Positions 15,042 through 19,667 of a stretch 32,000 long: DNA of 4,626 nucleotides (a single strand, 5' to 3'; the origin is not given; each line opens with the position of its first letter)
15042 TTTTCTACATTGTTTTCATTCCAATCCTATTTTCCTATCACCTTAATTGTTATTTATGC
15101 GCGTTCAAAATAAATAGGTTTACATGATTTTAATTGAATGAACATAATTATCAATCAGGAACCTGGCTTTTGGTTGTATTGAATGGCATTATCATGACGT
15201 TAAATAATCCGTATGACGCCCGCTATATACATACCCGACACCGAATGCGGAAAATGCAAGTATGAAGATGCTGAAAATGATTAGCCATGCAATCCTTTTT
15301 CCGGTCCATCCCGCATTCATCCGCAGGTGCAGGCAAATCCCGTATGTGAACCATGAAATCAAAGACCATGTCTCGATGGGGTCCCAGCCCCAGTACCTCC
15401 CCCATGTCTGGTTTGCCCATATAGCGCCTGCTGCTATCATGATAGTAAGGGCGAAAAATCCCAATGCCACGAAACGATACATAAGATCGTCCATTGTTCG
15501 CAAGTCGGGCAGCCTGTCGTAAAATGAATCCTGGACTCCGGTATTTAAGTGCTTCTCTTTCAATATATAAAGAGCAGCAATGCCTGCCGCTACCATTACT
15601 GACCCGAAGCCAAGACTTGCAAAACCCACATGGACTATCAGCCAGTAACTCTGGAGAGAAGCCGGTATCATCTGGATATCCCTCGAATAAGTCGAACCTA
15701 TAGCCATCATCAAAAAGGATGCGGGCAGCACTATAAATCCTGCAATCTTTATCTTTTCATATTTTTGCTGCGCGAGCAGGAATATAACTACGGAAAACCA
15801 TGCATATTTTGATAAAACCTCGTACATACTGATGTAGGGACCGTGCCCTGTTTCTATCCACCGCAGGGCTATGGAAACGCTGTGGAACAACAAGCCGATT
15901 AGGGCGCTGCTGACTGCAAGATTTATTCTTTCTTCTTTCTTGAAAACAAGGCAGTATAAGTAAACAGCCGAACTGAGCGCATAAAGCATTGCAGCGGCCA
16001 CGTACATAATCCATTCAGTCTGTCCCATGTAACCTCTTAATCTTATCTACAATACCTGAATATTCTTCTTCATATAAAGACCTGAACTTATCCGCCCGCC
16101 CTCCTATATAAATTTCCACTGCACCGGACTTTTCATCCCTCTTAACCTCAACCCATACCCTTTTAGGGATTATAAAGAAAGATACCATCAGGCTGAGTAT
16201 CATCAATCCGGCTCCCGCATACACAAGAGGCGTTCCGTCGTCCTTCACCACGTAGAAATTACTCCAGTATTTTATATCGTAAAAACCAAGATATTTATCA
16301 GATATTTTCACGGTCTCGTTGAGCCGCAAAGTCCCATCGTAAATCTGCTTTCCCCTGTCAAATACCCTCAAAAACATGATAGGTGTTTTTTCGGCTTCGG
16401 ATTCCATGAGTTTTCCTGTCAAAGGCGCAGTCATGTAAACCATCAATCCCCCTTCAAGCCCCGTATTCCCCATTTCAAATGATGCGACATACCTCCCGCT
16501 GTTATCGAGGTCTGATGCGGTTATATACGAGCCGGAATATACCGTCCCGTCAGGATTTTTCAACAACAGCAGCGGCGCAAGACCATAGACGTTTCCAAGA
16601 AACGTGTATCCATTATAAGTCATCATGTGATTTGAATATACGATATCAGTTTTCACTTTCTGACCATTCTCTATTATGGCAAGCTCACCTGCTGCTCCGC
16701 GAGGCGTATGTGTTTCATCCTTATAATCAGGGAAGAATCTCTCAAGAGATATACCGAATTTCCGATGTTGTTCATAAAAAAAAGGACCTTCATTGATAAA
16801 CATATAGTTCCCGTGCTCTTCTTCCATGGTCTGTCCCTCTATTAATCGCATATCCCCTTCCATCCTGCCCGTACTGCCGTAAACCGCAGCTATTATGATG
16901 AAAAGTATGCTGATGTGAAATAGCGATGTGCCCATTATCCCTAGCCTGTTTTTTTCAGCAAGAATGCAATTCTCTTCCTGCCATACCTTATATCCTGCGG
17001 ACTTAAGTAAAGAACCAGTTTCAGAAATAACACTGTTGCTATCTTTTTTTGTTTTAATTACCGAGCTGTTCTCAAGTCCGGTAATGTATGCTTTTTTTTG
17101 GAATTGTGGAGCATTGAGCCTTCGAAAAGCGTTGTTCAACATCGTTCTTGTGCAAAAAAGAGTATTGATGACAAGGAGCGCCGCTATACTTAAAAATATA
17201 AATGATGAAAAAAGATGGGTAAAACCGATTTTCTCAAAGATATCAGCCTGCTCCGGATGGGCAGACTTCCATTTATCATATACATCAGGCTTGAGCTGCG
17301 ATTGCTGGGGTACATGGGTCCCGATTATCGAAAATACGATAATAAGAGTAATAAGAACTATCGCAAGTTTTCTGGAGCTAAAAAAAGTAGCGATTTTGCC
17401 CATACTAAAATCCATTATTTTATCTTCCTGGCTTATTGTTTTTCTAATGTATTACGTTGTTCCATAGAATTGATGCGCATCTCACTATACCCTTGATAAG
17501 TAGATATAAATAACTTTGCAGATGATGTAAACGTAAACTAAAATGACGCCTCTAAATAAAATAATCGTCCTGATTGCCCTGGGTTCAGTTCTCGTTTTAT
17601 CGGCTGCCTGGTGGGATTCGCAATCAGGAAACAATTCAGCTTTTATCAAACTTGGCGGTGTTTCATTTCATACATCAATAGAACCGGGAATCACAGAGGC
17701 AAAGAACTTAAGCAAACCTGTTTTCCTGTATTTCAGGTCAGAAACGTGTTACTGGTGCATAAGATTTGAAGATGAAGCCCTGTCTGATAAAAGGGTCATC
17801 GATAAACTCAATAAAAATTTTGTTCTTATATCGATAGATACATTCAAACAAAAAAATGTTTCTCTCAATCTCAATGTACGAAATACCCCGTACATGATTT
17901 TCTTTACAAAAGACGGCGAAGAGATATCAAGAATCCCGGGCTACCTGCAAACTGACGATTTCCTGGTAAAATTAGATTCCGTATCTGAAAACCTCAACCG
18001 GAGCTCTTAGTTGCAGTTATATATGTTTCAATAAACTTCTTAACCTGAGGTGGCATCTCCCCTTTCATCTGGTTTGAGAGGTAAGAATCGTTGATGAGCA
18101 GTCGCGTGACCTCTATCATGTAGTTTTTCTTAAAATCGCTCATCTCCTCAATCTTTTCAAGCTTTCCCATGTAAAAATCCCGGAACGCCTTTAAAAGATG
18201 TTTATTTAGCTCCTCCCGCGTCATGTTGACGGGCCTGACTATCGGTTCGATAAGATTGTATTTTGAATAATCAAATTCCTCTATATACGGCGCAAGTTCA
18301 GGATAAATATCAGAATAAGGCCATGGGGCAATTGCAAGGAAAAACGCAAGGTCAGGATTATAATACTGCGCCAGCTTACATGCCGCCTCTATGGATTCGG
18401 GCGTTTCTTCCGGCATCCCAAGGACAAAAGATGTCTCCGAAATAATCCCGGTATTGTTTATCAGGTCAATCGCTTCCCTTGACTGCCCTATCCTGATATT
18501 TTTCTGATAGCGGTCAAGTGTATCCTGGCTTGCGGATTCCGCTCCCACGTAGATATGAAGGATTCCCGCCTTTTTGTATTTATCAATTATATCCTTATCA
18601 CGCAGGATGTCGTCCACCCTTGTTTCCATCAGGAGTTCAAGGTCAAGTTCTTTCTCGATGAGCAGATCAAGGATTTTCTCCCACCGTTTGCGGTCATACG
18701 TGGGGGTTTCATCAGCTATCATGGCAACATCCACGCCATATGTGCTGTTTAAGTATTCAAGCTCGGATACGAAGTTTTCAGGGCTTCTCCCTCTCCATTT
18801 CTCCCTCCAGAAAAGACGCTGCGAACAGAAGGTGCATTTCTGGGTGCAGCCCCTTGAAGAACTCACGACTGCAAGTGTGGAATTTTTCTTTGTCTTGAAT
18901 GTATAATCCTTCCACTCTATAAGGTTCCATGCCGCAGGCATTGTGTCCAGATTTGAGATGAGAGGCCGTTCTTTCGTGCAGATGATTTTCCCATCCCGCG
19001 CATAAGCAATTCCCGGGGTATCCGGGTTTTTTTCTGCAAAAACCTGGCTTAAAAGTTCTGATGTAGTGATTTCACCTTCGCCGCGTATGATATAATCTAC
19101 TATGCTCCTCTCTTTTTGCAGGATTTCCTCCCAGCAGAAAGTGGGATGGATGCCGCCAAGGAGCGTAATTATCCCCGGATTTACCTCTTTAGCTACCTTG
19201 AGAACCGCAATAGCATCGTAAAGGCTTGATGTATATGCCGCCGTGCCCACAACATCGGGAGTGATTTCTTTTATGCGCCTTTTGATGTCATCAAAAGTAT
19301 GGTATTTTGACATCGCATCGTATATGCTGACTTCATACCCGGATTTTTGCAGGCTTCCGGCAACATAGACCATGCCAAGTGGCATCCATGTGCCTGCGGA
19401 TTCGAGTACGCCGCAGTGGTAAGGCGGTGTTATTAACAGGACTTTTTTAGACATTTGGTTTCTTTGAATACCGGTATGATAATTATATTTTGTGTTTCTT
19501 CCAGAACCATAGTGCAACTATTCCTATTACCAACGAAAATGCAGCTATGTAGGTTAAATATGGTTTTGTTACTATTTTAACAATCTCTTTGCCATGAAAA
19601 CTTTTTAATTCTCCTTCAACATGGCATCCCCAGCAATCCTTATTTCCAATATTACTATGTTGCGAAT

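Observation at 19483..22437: Unusual fusion: FG-GAP beta-propeller + 3.3 Ig-like repeats + hexahaem domain + C-terminal TM anchor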

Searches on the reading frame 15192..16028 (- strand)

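Call 5: search_protein_families(library=pfam, proteins=[window:15192-16028:-], max_evalue=0.01)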
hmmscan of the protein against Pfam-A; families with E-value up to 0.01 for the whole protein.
window:15192-16028:- (278 aa): 1 family
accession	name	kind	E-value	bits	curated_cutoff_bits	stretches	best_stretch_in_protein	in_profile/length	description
PF01578.25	Cytochrom_C_asm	-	1.1e-40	140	29.9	1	67-270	3-210/212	Cytochrome C assembly protein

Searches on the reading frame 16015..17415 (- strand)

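Call 5: search_protein_families(library=pfam, proteins=[window:16015-17415:-], max_evalue=0.01)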
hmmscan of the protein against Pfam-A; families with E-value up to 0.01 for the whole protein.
window:16015-17415:- (466 aa): 1 family
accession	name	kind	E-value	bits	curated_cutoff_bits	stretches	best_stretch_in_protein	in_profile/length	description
PF05140.19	ResB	-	3.7e-55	188.1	24.6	2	16-272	2-260/486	ResB-like family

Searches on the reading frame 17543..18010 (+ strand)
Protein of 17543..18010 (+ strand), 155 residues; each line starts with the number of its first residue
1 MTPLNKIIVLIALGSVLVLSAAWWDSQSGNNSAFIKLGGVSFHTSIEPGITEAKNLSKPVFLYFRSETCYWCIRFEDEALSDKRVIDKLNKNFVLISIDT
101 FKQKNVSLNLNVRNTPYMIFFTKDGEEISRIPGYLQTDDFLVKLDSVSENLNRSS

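Call 39: search_protein_families(library=pfam, proteins=[window:17543-18010:+], max_evalue=0.001)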
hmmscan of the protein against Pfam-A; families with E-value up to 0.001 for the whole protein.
window:17543-18010:+ (155 aa): 4 families
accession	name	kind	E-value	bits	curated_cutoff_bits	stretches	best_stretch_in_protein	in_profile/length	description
PF13098.12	Thioredoxin_2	-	1.1e-13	51.8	27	1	54-141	2-101/104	Thioredoxin-like domain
PF03190.21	Thioredox_DsbH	-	6e-08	33.3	27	1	47-100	27-80/163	Protein of unknown function, DUF255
PF13899.12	Thioredoxin_7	-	6.9e-08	33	27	1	45-120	5-80/83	Thioredoxin-like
PF00085.26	Thioredoxin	-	1.6e-05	25.3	23.5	1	56-141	17-98/103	Thioredoxin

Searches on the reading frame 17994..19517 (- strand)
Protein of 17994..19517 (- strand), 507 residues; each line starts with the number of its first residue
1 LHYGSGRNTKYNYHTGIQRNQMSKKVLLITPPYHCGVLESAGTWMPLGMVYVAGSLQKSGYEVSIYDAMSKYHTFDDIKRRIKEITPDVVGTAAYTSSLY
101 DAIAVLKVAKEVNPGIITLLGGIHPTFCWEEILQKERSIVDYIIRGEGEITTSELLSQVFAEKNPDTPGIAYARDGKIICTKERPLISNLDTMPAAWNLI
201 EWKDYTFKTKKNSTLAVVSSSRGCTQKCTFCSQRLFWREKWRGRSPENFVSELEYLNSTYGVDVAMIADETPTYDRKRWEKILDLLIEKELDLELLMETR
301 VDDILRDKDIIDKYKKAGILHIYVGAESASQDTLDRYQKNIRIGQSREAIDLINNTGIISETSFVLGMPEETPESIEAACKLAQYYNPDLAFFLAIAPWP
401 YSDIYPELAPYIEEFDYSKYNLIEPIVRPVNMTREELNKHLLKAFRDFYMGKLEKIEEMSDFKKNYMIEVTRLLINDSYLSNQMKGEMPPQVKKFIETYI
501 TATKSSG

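Call 5: search_protein_families(library=pfam, proteins=[window:17994-19517:-], max_evalue=0.01)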
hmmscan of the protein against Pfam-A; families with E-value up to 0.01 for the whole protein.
window:17994-19517:- (507 aa): 2 families
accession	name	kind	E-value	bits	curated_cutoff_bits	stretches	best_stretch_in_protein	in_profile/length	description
PF02310.24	B12-binding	-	2.1e-27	95.8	32.1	1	35-155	3-120/121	B12 binding domain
PF04055.27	Radical_SAM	-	6.6e-25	88.6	29.5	1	219-382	2-165/166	Radical SAM superfamily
